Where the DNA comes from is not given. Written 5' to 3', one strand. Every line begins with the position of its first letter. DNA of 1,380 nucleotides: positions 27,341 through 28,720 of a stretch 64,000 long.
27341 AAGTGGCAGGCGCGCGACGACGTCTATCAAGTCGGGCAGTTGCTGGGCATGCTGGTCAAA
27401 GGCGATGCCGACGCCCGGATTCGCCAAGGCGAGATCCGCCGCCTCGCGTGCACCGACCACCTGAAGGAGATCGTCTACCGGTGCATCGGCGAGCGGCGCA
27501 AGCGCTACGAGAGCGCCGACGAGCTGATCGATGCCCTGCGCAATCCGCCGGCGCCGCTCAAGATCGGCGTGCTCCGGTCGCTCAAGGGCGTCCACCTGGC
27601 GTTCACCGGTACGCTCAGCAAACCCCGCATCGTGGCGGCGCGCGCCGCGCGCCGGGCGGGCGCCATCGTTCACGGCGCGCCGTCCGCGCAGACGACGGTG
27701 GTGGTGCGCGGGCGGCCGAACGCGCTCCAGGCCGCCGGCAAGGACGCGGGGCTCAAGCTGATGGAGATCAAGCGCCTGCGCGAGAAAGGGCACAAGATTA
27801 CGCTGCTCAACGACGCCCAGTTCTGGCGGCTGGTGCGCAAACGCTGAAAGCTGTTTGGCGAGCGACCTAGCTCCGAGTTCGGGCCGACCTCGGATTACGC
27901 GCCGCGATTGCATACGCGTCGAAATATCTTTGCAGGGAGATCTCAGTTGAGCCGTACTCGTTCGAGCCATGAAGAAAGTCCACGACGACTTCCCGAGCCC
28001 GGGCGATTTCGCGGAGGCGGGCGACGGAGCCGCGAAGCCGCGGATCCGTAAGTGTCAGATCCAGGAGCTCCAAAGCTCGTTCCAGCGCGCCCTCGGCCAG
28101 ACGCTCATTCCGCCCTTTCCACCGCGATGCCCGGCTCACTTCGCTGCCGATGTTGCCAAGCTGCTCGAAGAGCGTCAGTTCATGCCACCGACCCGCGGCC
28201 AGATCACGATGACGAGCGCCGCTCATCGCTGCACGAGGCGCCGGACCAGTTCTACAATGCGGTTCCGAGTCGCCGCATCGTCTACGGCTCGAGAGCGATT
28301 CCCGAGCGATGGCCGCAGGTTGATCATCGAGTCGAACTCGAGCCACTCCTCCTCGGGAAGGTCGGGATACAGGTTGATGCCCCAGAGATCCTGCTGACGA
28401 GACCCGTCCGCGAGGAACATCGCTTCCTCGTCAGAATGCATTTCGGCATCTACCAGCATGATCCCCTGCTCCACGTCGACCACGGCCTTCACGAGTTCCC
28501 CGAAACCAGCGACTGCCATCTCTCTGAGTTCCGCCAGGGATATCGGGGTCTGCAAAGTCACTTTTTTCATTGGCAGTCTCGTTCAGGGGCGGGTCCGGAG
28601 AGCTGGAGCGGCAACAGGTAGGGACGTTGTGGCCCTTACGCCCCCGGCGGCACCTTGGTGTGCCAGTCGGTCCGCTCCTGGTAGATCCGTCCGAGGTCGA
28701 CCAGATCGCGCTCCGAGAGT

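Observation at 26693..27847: Ser/Thr protein kinase fused to a C-terminal BRCT domain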

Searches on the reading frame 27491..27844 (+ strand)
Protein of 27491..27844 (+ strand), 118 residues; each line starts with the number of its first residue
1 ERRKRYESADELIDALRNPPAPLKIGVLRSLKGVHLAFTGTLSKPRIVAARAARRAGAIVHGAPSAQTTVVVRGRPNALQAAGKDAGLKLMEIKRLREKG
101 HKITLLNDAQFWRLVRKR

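Call 7: find_homologous_proteins(query=window:27491-27844:+, max_evalue=0.001)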
Query seq(118 aa) (118 aa): 888 proteins with E <= 0.001 among 1023 candidates; the best 120 are listed.
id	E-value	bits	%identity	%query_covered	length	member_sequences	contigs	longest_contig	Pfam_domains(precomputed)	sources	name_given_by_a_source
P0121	6.5e-60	218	86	100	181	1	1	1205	-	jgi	jgi:serine/threonine-protein kinase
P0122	1.3e-58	214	86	100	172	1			-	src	-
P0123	9.3e-57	208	86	100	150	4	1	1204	-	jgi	-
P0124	1.6e-56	207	84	100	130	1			-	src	-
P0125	3.7e-56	206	84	100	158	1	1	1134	-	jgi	jgi:BRCT domain type II-containing protein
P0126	7.8e-56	205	85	97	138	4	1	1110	-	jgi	jgi:BRCT domain type II-containing protein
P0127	2.0e-55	204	81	100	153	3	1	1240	-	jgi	jgi:BRCT domain type II-containing protein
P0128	2.0e-55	204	83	100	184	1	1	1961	-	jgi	jgi:serine/threonine-protein kinase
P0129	2.3e-55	203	84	100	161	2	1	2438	-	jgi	jgi:NAD-dependent DNA ligase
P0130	3.6e-55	203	84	100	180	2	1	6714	-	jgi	jgi:serine/threonine-protein kinase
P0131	4.0e-55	203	85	100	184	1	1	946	-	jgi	jgi:NAD-dependent DNA ligase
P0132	5.9e-55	202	83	100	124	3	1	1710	-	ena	-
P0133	6.8e-55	202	83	100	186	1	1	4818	PF00533.34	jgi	-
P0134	7.7e-55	202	81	100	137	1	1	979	-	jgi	jgi:BRCT domain type II-containing protein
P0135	3.3e-54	200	83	100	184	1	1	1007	PF00533.34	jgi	jgi:hypothetical protein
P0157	7.0e-53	195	80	100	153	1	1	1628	PF00533.34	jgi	jgi:BRCT domain type II-containing protein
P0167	1.6e-52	194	83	97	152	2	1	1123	PF00533.34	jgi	jgi:BRCT domain type II-containing protein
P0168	2.0e-52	194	82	97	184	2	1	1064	PF00533.34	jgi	jgi:serine/threonine-protein kinase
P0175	3.2e-52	193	80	100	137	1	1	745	PF00533.34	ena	-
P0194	1.2e-51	191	75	99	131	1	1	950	PF00533.34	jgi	jgi:BRCT domain type II-containing protein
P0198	1.7e-51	191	79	100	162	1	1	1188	PF00533.34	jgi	jgi:NAD-dependent DNA ligase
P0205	2.8e-51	190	78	97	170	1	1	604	PF00533.34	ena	-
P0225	6.9e-51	189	80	97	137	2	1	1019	PF00533.34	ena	-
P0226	7.5e-51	189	80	100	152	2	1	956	PF00533.34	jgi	jgi:BRCT domain type II-containing protein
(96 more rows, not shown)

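Call 17: search_solved_structures(query=A2, max_evalue=1, show_alignments=3)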
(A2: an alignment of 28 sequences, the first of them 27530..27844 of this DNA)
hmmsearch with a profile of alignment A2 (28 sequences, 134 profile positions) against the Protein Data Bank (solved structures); distinct sequences matched with E-value up to 1: 10.
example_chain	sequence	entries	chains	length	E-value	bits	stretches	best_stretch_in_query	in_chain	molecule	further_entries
1l7b_A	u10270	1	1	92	0.0018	21.5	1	46-91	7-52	DNA LIGASE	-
2k6g_A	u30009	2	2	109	0.0044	20.3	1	38-103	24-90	Replication factor C subunit 1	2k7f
2ebu_A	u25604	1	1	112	0.0049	20.1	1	39-103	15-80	Replication factor C subunit 1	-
7tfh_A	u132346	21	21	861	0.0059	19.9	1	43-112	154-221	Replication factor C subunit 1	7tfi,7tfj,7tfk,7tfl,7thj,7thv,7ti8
7tib_A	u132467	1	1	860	0.0059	19.8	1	43-112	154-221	Replication factor C subunit 1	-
8dqz_A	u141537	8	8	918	0.0065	19.7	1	43-112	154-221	Replication factor C subunit 1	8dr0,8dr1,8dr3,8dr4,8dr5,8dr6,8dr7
1dgs_A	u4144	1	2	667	0.092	16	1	27-91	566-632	DNA LIGASE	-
9szu_A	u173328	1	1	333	0.11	15.8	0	106-131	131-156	PLZ2.3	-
9vse_A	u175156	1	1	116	0.55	13.5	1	41-91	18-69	DNA ligase A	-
3jvu_A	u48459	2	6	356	0.77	13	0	24-88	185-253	Twitching mobility protein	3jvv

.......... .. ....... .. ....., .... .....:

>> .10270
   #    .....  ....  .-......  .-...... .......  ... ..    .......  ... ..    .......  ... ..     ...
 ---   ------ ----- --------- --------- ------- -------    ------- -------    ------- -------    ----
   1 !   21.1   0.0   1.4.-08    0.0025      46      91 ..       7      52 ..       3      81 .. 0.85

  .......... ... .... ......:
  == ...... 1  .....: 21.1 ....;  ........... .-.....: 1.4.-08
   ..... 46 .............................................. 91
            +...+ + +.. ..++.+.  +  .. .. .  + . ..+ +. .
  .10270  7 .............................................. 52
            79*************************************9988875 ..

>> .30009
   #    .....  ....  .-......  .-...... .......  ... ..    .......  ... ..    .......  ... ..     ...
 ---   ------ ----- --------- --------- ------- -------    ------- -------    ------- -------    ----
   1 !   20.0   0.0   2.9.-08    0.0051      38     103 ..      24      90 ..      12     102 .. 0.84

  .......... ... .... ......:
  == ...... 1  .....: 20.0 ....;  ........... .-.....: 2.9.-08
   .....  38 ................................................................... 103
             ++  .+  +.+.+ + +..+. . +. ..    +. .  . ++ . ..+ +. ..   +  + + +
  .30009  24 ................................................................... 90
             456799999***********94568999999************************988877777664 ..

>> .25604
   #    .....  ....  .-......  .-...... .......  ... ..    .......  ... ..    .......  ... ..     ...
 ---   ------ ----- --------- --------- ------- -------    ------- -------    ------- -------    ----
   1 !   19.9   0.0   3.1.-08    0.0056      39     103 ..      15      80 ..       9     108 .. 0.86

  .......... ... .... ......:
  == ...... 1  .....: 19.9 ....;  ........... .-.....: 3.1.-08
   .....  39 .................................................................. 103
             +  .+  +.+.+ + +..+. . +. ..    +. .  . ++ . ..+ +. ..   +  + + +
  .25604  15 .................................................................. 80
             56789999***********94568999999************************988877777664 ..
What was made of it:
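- On BRCT domain (Pfam PF00533): Profile A2 gives the same top hits at E 0.002-0.006 (call 17).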

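Call 25: predict_structure(alignment_id=A2)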
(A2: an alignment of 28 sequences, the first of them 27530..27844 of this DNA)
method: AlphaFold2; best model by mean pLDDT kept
length: 105 residues; sequences in the alignment: 28
mean_pLDDT: 73.0   pTM: 0.63
mean pLDDT of the five models: 73.0, 72.4, 70.5, 70.4, 44.8
residues with pLDDT >= 90: 9; 70-90: 63; 50-70: 20; < 50: 13
segments of 3 or more residues with pLDDT < 50: 1-13
pLDDT, mean of each block of 10 residues (from residue 1): 37 66 84 89 87 82 58 64 77 85 73
secondary structure, 60 per line:
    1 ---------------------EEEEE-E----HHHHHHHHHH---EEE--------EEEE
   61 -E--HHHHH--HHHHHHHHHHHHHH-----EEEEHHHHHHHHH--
elements in order: E22-26 H33-42 E46-48 E57-60 H65-69 H72-85 E91-94 H95-103
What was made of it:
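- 27572..27844 (+): BRCT domain of the LigA/RFC1 class (res 294-384), topology b1-a1-b2-b3-a2-b4-a3, net charge +16, pI 12. Secondary structure in call 25.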

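Call 27: fold_search(model_id=the predicted structure, library=pdb)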
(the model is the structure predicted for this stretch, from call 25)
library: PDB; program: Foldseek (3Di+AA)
matches with E <= 10: 979; with E <= 0.001: 12
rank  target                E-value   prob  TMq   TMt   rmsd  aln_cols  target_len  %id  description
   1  9a6z_B                5.6e-05  1.00  0.60  0.10   1.8        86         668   24  Integrative model of RPOB-DNLJ by crosslinking MS and deep learning (released 2024-09-18)
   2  7u19_A                9.6e-05  1.00  0.58  0.11   3.0        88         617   31  RFC:PCNA bound to nicked DNA (released 2022-07-06)
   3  7u1a_A                1.9e-04  1.00  0.57  0.11   3.0        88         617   32  RFC:PCNA bound to dsDNA with a ssDNA gap of six nucleotides (released 2022-07-06)
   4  3qbz                  2.8e-04  1.00  0.54  0.47   7.9       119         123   13  Crystal structure of the Rad53-recognition domain of Saccharomyces cerevisiae Dbf4 (released 2011-12-07)
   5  7p5z_G                2.8e-04  1.00  0.53  0.29   8.0       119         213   13  Structure of a DNA-loaded MCM double hexamer engaged with the Dbf4-dependent kinase (released 2022-02-02)
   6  5t2f_B                3.6e-04  1.00  0.52  0.26   4.5        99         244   13  Structure of the FHA1 domain of Rad53 bound to the BRCT domain of Dbf4 (released 2017-03-15)
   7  5t2f_A                4.5e-04  1.00  0.53  0.26   4.6        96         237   14  Structure of the FHA1 domain of Rad53 bound to the BRCT domain of Dbf4 (released 2017-03-15)
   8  8dr5_A                6.2e-04  1.00  0.55  0.10   3.8        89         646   32  Open state of RFC:PCNA bound to a 3' ss/dsDNA junction (DNA2) with NTD (released 2022-08-17)
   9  7tfh_A                7.1e-04  1.00  0.54  0.11   3.5        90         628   26  Atomic model of the S. cerevisiae clamp-clamp loader complex PCNA-RFC bound to two DNA molecules, one at the 5'-recess (released 2022-11-16)
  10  5t2f_D                8.7e-04  1.00  0.53  0.26   4.7        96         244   14  Structure of the FHA1 domain of Rad53 bound to the BRCT domain of Dbf4 (released 2017-03-15)
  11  5t2f_C                9.3e-04  1.00  0.52  0.25   4.8        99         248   13  Structure of the FHA1 domain of Rad53 bound to the BRCT domain of Dbf4 (released 2017-03-15)
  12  5t2s_C                9.9e-04  1.00  0.51  0.24   5.3        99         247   14  Structure of the FHA1 domain of Rad53 bound simultaneously to the BRCT domain of Dbf4 and a phosphopeptide. (released 2016-10-12)
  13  2ebu_MODEL_1_A        1.1e-03  1.00  0.58  0.54   2.7        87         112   26  Solution structure of the BRCT domain from human replication factor C large subunit 1 (released 2007-08-14)
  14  5t2s_A                1.8e-03  1.00  0.52  0.24   5.4        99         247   14  Structure of the FHA1 domain of Rad53 bound simultaneously to the BRCT domain of Dbf4 and a phosphopeptide. (released 2016-10-12)
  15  2k7f_MODEL_1_A        2.2e-03  1.00  0.60  0.58   8.7       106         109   22  HADDOCK calculated model of the complex between the BRCT region of RFC p140 and dsDNA (released 2009-09-08)
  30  1l7b_MODEL_1_A        9.6e-03  0.98  0.45  0.50   6.5        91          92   27  Solution NMR Structure of BRCT Domain of T. Thermophilus: Northeast Structural Genomics Consortium Target WR64 (released 2003-09-16)
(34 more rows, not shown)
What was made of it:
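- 27572..27844 (+): Foldseek: LigA BRCT E 5.6e-5, rmsd 1.8 A (call 27).
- Closest known: Eukaryotic checkpoint pairs of a kinase with a phospho- or DNA-binding module. Same: Dbf4 BRCT structures are among the Foldseek hits (E about 3e-4, call 27).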

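Call 75: search_solved_structures(query=A5, max_evalue=0.01, show_alignments=3)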
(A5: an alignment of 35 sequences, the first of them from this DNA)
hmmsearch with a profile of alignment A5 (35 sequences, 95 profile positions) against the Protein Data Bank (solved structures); distinct sequences matched with E-value up to 0.01: 14.
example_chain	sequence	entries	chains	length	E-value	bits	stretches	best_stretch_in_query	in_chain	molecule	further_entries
1l7b_A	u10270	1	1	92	6.1e-12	48.8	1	8-64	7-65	DNA LIGASE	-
2k6g_A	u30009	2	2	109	1.8e-11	47.3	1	9-71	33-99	Replication factor C subunit 1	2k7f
2ebu_A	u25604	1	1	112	2e-11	47.2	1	9-71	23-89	Replication factor C subunit 1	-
2owo_A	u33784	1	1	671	2.1e-11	47.1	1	9-93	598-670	DNA ligase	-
5tt5_A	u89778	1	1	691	2.2e-11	47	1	9-93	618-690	DNA ligase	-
1dgs_A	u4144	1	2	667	3.2e-10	43.3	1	8-93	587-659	DNA LIGASE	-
7tfh_A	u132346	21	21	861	2.3e-09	40.6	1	5-71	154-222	Replication factor C subunit 1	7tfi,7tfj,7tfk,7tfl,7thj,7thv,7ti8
7tib_A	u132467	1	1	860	2.3e-09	40.6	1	5-71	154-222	Replication factor C subunit 1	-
8dqz_A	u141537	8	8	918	2.5e-09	40.4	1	5-71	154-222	Replication factor C subunit 1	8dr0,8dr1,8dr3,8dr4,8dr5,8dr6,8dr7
9vse_A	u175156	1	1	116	3.8e-09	39.8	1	4-68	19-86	DNA ligase A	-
4bmc_A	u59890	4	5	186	8.7e-05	25.9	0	8-56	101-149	S-M CHECKPOINT CONTROL PROTEIN RAD4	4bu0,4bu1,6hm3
6hm4_A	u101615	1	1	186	0.0001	25.7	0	8-56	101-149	S-M checkpoint control protein rad4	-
6hm5_A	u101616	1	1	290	0.002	21.5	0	11-58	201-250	DNA topoisomerase II binding protein 1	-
4hhu_A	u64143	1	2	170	0.003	21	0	8-45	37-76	OR280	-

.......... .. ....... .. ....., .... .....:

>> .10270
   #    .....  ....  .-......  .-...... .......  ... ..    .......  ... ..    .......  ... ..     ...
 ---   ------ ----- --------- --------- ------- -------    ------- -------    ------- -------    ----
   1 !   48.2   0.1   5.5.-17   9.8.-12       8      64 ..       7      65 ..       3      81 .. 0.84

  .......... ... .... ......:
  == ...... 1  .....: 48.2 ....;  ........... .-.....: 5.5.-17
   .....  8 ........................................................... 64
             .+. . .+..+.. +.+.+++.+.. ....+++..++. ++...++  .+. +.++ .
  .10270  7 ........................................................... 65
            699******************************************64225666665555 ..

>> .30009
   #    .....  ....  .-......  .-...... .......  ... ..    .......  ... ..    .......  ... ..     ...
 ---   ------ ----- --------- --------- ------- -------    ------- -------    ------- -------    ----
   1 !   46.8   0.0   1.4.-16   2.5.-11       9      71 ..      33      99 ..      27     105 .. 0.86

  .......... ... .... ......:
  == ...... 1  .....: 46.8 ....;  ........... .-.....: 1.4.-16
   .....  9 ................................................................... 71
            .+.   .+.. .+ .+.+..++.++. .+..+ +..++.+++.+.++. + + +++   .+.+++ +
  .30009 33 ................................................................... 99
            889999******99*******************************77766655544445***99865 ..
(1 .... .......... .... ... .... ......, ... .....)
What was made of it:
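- Sequence profiles separate it clearly towards the LigA/RFC1 class (E about 1e-11), away from Rad4/TopBP1 (about 1e-4) (call 75).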

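Call 77: search_solved_structures(query=A5, max_evalue=1e-8, show_alignments=5)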
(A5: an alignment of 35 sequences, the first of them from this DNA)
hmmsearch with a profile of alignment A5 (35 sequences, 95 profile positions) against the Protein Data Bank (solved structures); distinct sequences matched with E-value up to 1e-8: 10.
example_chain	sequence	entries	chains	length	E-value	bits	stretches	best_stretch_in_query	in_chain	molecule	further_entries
1l7b_A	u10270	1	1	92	6.1e-12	48.8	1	8-64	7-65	DNA LIGASE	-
2k6g_A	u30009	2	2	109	1.8e-11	47.3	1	9-71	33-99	Replication factor C subunit 1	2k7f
2ebu_A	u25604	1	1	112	2e-11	47.2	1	9-71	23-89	Replication factor C subunit 1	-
2owo_A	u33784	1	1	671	2.1e-11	47.1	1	9-93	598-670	DNA ligase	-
5tt5_A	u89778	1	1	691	2.2e-11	47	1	9-93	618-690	DNA ligase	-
1dgs_A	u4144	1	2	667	3.2e-10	43.3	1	8-93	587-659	DNA LIGASE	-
7tfh_A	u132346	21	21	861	2.3e-09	40.6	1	5-71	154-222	Replication factor C subunit 1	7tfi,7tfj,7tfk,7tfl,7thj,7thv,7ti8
7tib_A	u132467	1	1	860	2.3e-09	40.6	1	5-71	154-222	Replication factor C subunit 1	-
8dqz_A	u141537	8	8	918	2.5e-09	40.4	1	5-71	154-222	Replication factor C subunit 1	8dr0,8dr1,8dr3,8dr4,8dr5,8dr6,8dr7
9vse_A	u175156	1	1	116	3.8e-09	39.8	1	4-68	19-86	DNA ligase A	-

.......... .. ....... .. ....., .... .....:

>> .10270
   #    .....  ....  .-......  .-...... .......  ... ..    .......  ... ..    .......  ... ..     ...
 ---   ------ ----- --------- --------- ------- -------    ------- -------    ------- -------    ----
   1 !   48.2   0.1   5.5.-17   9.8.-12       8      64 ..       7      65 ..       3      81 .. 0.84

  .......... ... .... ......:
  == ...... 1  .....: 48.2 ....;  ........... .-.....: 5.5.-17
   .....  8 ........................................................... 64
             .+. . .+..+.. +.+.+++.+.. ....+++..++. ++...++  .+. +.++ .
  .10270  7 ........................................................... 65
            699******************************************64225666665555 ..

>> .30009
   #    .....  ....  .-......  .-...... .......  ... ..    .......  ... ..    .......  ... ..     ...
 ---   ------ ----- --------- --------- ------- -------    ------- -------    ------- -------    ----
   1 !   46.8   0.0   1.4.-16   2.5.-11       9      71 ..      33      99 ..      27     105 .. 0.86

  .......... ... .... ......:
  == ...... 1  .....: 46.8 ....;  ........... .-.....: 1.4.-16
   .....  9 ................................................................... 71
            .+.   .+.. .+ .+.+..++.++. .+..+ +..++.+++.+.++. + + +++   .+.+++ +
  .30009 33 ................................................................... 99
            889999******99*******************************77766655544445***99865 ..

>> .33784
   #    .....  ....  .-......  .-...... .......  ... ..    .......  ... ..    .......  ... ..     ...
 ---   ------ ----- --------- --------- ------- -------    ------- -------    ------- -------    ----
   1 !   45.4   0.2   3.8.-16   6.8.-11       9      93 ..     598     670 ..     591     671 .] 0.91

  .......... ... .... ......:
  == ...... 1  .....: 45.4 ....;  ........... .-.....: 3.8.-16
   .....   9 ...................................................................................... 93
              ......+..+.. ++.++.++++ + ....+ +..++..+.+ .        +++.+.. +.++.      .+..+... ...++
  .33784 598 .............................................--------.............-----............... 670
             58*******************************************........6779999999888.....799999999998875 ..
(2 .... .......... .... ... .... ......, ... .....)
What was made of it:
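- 27572..27844 (+): Profile A5 vs PDB: LigA BRCT 1l7b E 6.1e-12, RFC1 BRCT 1.8e-11, E. coli LigA 2owo res 598-670 at 2.1e-11 (calls 75, 77).
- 27605..27628 (+): BRCT b1-a1 loop and start of helix a1: T305-G306 ... R312 (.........). These align with the TG and R of the LigA '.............' and RFC1 '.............' segments, the presumed phosphate-binding pocket. Alignments in calls 17, 75 and 77.
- On BRCT domain (Pfam PF00533): Profile A5 vs PDB gives ten LigA and RFC1 BRCT entries at E 6e-12 to 4e-9 (calls 75, 77).
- On LigA/RFC1-class DNA-binding BRCT: T305, G306, R312 and K355 align with the TG, R and GSK of LigA and RFC1 (calls 17, 77).
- Closest known: BRCT domain of NAD+-dependent DNA ligase LigA. 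Same: The TG, R and GxKL motifs and the b-a-b-b-a-b-a fold are the same (calls 75, 77, 27).
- Closest known: BRCT domain of NAD+-dependent DNA ligase LigA. Different: It has two insertions, about 8 aa after b3 and about 5 aa before b4 (call 77).
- The next class (Rad4/TopBP1) reaches only about 1e-4 (calls 75, 77). They align with the TG, R and GSK of the LigA and RFC1 BRCT domains (calls 17, 77). The conserved R312 is a LigA/RFC1-class feature (calls 17, 77).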

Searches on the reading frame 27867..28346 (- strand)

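Call 3: search_protein_families(library=pfam, proteins=[window:27867-28346:-], max_evalue=1)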
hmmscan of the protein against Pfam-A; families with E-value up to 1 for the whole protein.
window:27867-28346:- (159 aa): 1 family
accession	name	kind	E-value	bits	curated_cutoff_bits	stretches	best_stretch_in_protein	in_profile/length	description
PF15152.11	Kisspeptin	-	0.00053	21.2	27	1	15-55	29-69/76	Kisspeptin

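Call 4: search_protein_families(library=ncbifam, proteins=[window:27867-28346:-], max_evalue=1)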
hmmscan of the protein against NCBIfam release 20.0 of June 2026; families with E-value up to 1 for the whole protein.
window:27867-28346:- (159 aa): 0 families

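Call 20: search_protein_families(library=padloc, proteins=[window:27867-28346:-], max_evalue=0.1)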
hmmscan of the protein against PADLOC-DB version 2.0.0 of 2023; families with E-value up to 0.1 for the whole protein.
window:27867-28346:- (159 aa): 0 families

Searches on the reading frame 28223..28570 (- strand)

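Call 3: search_protein_families(library=pfam, proteins=[window:28223-28570:-], max_evalue=1)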
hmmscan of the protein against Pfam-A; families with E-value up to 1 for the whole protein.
window:28223-28570:- (115 aa): 1 family
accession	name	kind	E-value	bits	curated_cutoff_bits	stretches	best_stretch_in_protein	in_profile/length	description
PF18924.5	DUF5674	-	4.5e-32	110.8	27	1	6-112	3-109/109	Protein of unknown function (DUF5674)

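Call 4: search_protein_families(library=ncbifam, proteins=[window:28223-28570:-], max_evalue=1)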
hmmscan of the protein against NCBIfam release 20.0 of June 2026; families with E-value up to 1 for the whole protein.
window:28223-28570:- (115 aa): 0 families

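Call 20: search_protein_families(library=padloc, proteins=[window:28223-28570:-], max_evalue=0.1)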
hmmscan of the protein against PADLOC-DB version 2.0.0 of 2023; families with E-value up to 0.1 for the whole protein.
window:28223-28570:- (115 aa): 0 families
